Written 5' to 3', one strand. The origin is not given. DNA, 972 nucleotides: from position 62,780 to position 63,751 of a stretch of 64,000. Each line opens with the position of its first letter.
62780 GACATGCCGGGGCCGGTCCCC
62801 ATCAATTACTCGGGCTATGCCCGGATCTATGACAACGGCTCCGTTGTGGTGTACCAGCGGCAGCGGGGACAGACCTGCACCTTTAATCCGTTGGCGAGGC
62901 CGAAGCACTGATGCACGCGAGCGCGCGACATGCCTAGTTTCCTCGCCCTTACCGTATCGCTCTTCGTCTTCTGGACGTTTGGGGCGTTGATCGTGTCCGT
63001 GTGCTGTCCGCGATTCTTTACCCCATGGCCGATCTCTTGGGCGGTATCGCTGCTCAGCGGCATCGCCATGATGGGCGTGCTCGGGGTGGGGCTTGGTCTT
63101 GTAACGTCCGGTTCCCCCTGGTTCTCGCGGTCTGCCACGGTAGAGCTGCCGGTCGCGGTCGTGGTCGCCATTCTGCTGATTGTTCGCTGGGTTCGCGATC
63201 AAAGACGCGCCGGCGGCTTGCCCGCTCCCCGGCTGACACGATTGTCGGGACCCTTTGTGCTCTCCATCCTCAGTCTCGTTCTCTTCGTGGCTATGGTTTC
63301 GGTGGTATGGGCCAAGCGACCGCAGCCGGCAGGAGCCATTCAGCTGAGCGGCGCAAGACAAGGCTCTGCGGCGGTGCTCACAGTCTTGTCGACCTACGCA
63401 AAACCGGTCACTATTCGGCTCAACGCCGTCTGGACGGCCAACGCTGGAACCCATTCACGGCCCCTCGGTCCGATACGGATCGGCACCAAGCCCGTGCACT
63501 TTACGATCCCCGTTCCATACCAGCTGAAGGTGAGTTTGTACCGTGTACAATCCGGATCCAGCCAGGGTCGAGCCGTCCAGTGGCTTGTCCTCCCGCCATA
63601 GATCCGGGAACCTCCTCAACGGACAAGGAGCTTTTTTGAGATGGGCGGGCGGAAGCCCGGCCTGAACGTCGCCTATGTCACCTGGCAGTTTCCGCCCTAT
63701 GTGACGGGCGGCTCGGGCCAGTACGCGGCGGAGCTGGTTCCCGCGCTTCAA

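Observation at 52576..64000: Cell-envelope glycan assembly island: Lys-rich secreted protein, DUF4012, CPBP protease-domain fusion, PQQ beta-propeller, three GT4s, two polytopic membrane proteins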

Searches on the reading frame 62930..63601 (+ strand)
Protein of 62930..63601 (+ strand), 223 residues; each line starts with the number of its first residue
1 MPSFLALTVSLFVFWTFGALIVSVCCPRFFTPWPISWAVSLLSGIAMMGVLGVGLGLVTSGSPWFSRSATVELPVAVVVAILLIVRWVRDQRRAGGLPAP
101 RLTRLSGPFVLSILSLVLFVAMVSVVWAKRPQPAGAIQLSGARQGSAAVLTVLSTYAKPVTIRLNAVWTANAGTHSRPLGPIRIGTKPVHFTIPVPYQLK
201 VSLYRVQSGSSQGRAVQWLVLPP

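Call 4: search_protein_families(library=pfam, proteins=[window:62930-63601:+], max_evalue=0.01)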
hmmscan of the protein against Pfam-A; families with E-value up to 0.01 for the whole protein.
window:62930-63601:+ (223 aa): 0 families

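Call 9: search_protein_families(library=ncbifam, proteins=[window:62930-63601:+], max_evalue=0.01)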
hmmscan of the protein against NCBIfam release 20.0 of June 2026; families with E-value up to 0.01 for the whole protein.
window:62930-63601:+ (223 aa): 0 families

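Call 24: find_encoding_contigs(protein=window:62930-63601:+, flank=10000, max_places=3)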
Protein window:62930-63601:+ (223 aa): 4 contigs read that carry it; 1 place shown.
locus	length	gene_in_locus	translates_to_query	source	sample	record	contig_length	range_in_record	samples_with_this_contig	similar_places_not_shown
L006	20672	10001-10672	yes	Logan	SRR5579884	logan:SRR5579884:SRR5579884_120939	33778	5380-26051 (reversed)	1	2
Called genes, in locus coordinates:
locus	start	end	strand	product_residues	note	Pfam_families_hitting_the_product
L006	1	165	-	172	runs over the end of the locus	-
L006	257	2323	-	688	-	PF13196:DUF4012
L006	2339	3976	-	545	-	PF02517:Rce1-like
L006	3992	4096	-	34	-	-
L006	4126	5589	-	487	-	PF01011:PQQ (weak), PF13570:Beta-prop_ACSF4 (faint), PF13360:PQQ_2 (weak)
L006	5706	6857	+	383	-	PF13439:Glyco_transf_4, PF13579:Glyco_trans_4_4, PF20706:GT4-conflict, PF00534:Glycos_transf_1, PF13692:Glyco_trans_1_4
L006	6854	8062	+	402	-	PF13439:Glyco_transf_4, PF13579:Glyco_trans_4_4, PF20706:GT4-conflict, PF00534:Glycos_transf_1, PF13692:Glyco_trans_1_4, PF13524:Glyco_trans_1_2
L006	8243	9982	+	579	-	-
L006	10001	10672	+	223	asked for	-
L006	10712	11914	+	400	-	PF13439:Glyco_transf_4, PF13579:Glyco_trans_4_4, PF20706:GT4-conflict, PF00534:Glycos_transf_1, PF13692:Glyco_trans_1_4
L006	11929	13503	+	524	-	PF01943:Polysacc_synt, PF13440:Polysacc_synt_3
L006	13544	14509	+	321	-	PF13469:Sulfotransfer_3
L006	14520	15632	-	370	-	PF00535:Glycos_transf_2, PF13641:Glyco_tranf_2_3 (weak)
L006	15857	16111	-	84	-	-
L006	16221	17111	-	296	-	PF03279:Lip_A_acyltrans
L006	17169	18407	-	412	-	PF15902:Sortilin-Vps10 (faint)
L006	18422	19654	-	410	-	PF14870:PSII_BNR (faint), PF15902:Sortilin-Vps10 (faint)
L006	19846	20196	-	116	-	PF00908:dTDP_sugar_isom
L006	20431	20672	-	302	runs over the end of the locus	PF03279:Lip_A_acyltrans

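Call 33: search_protein_families(library=pfam, proteins=[window:62930-63601:+], max_evalue=10)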
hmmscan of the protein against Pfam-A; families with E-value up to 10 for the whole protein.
window:62930-63601:+ (223 aa): 0 families

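Call 59: search_protein_families(library=pfam, proteins=[L006:14520-15632:-, L006:17169-18407:-, L006:15857-16111:-], max_evalue=0.0001)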
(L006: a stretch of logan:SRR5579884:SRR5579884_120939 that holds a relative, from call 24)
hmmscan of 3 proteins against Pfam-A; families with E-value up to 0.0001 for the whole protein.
L006:14520-15632:- (370 aa): 2 families
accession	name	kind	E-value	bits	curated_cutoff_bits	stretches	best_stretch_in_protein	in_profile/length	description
PF00535.33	Glycos_transf_2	-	6.6e-26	91.7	23.3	1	56-212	3-167/168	Glycosyl transferase family 2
PF13641.12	Glyco_tranf_2_3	-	3.4e-06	27.7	27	1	53-171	3-131/230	Glycosyltransferase like family 2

L006:17169-18407:- (412 aa): 1 family
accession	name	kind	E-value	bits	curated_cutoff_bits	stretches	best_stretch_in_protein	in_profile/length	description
PF15902.12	Sortilin-Vps10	-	2.2e-10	40.4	33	0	90-158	44-112/446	Sortilin, neurotensin receptor 3,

L006:15857-16111:- (84 aa): 0 families

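Call 60: search_protein_families(library=ncbifam, proteins=[L006:14520-15632:-, L006:11929-13503:+, L006:13544-14509:+, L006:16221-17111:-, L006:10712-11914:+, L006:18422-19654:-], max_evalue=0.00001)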
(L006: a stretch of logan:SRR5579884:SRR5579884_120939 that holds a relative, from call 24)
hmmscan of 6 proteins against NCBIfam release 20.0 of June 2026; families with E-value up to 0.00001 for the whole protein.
L006:14520-15632:- (370 aa): 13 families
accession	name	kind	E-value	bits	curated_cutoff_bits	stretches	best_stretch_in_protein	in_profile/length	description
TIGR04182.1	glyco_TIGR04182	equivalog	3.3e-44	151.4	325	1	53-332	2-281/293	S-layer glycoprotein N-glycosyltransferase AglJ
NF058614.1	PPMAGASynPpgS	equivalog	2.8e-38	131.6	370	1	55-262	4-217/226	polyprenyl-phospho-N-acetylgalactosaminyl synthase PpgS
NF041391.1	DPhHxTase_Halo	equivalog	6.4e-19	67.8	375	1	59-269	3-210/213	dolichyl-phosphate hexose transferase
NF007986.1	PRK10714.1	equivalog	9.5e-13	47.8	529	1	53-298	8-255/316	undecaprenyl-phosphate 4-deoxy-4-formamido-L-arabinose transferase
NF010496.0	PRK13915.1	equivalog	1.3e-12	47.4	262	1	53-155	33-146/307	glucosyl-3-phosphoglycerate synthase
TIGR03469.1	HpnB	hypoth_equivalog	3.6e-11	42.7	379.25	1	46-159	39-168/386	hopene-associated glycosyltransferase HpnB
TIGR03937.1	PgaC_IcaA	equivalog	1.9e-10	40.3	422.3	1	50-160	44-160/407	poly-beta-1,6-N-acetyl-D-glucosamine synthase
NF041865.1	EpsU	equivalog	3.1e-10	39.6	700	1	36-140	24-136/394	exopolysaccharide biosynthesis GT2 family glycosyltransferase EpsU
TIGR04283.1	glyco_like_mftF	equivalog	2.8e-09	36.9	182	1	56-180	4-126/221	TIGR04283 family arsenosugar biosynthesis glycosyltransferase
NF047588.1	GlcsyltransPgfSStrep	equivalog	1.1e-07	31.4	500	1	70-212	27-167/308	glycosyltransferase PgfS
NF041875.1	EPS_EpsD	equivalog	1.9e-07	30.8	370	1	79-194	32-148/325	exopolysaccharide biosynthesis glycosyltransferase EpsD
TIGR01556.1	rhamnosyltran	subfamily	7.2e-07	28.7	200.55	1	73-177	17-127/281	rhamnosyltransferase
TIGR03965.1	mycofact_glyco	equivalog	8.8e-07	28.1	280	1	50-139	73-167/467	mycofactocin biosynthesis glycosyltransferase MftF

L006:11929-13503:+ (524 aa): 2 families
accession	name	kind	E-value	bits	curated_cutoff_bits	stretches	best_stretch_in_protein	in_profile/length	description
NF007773.0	PRK10459.1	equivalog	4.7e-12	45.6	273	1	24-484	26-466/492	MOP flippase family protein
NF041503.1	WZX_like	subfamily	6.4e-08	32.1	300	0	120-351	125-355/429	O-unit flippase-like protein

L006:13544-14509:+ (321 aa): 0 families

L006:16221-17111:- (296 aa): 16 families
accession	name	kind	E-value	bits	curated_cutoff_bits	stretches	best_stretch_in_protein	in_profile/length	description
NF005919.0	PRK07920.1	equivalog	3.4e-43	147.9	209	1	5-286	17-300/311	phosphatidylinositol mannoside acyltransferase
NF006270.0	PRK08419.1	equivalog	4.3e-31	108.3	248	1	8-275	15-284/298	lipid A biosynthesis lauroyl acyltransferase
NF006487.0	PRK08905.1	equivalog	5.2e-29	101.2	281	1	9-276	9-270/290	lysophospholipid acyltransferase family protein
NF005120.0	PRK06553.1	equivalog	2.9e-18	66.2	273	1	87-279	113-306/308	lipid A biosynthesis lauroyl acyltransferase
NF006438.0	PRK08734.1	equivalog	1.9e-14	53.4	363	1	20-272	24-278/305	lauroyl acyltransferase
NF006507.0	PRK08943.1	subfamily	1.9e-13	50.2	337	1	9-273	36-298/322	lipid A biosynthesis (KDO)2-(lauroyl)-lipid IVA acyltransferase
TIGR02207.1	lipid_A_htrB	subfamily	3.9e-13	49.4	297.8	1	9-273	25-285/303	LpxL/LpxP family Kdo(2)-lipid IV(A) lauroyl/palmitoleoyl acyltransferase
TIGR02208.1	lipid_A_msbB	equivalog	3.2e-11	43.1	336.05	1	16-273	33-288/305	lauroyl-Kdo(2)-lipid IV(A) myristoyltransferase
NF004569.0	PRK05906.1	equivalog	9.8e-11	41.1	439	1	101-279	135-312/454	lipid A biosynthesis lauroyl acyltransferase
NF006437.0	PRK08733.1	equivalog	1.8e-10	40.5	540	1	7-274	28-289/306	LpxL/LpxP family Kdo(2)-lipid IV(A) lauroyl/palmitoleoyl acyltransferase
NF005150.0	PRK06628.1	equivalog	1.9e-10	40.6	350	1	76-279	86-288/290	lipid A biosynthesis lauroyl acyltransferase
NF005399.0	PRK06946.1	subfamily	1.1e-09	37.9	343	1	10-272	17-276/294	lipid A biosynthesis lauroyl acyltransferase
NF004191.0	PRK05646.1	equivalog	5.4e-09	35.7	491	1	8-274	26-290/310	lipid A biosynthesis lauroyl acyltransferase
NF005340.0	PRK06860.1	subfamily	1.6e-08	34.1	398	1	7-274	29-292/309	lipid A biosynthesis lauroyl acyltransferase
NF004190.0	PRK05645.1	equivalog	4.2e-07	29.4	377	1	63-272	75-277/295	lysophospholipid acyltransferase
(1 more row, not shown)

L006:10712-11914:+ (400 aa): 30 families (the best 25 are shown)
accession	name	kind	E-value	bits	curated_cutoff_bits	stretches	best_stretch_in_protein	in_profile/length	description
TIGR03088.1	stp2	hypoth_equivalog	7.3e-27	94.4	409.05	1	166-386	149-374/374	TIGR03088 family PEP-CTERM/XrtA system glycosyltransferase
TIGR03449.1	mycothiol_MshA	equivalog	1.8e-25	89.7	462.5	1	152-387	163-405/406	D-inositol-3-phosphate glycosyltransferase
TIGR04047.1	MSMEG_0565_glyc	hypoth_equivalog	1.9e-25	89.8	259.85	1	28-383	17-372/373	MSMEG_0565 family glycosyltransferase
TIGR03999.1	thiol_BshA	equivalog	2.5e-23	82.6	273.7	1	148-386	139-374/375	N-acetyl-alpha-D-glucosaminyl L-malate synthase BshA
TIGR02149.1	glgA_Coryne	subfamily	3e-23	82.6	302.4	1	146-384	137-389/391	glycogen synthase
NF041876.1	EPS_EpsE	equivalog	3e-21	76.1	400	1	209-376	214-387/389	exopolysaccharide biosynthesis GT4 family glycosyltransferase EpsE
TIGR04157.1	glyco_rSAM_CFB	subfamily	3.3e-21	75.8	400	1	148-372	164-396/406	TIGR04157 family glycosyltransferase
NF038295.1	EPS_HpsP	equivalog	3.2e-20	72.5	550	1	171-384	171-386/388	hormogonium polysaccharide biosynthesis glycosyltransferase HpsP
TIGR04063.1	stp3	hypoth_equivalog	3.2e-20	72.4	442.05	1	146-386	150-396/397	TIGR04063 family PEP-CTERM/XrtA system glycosyltransferase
NF050063.1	ProtGlycPglJ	equivalog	5.1e-17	62.1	500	1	152-361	143-343/363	N-acetylgalactosamine-N,N'-diacetylbacillosaminyl-diphospho-undecaprenol 4-alpha-N-acetylgalactosaminyltransferase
NF041010.1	glycosy_Agl16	equivalog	3e-15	55.9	575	1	143-384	123-350/352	glycosylation protein Agl16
NF011726.0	PRK15179.1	equivalog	1.2e-14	53.6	733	1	172-382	477-691/694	Vi polysaccharide biosynthesis protein TviE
NF053787.1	GlcN_PG_synth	equivalog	1.5e-14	53.6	480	1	152-385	142-359/361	N-acetylglucosaminyl phosphatidylglycerol synthase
NF047684.1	TeichurnBiosyTuaC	equivalog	2.1e-13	50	550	1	201-386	211-390/391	teichuronic acid biosynthesis protein TuaC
NF038229.1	Glyco4_Geo_Pelo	equivalog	4.3e-13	49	400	1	149-386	105-337/338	GPMC system family 4 glycosyltransferase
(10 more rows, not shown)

L006:18422-19654:- (410 aa): 1 family
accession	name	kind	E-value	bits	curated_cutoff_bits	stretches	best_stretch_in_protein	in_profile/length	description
NF010237.0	PRK13684.1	equivalog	3.5e-07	29.5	326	0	333-409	60-129/334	photosynthesis system II assembly factor Ycf48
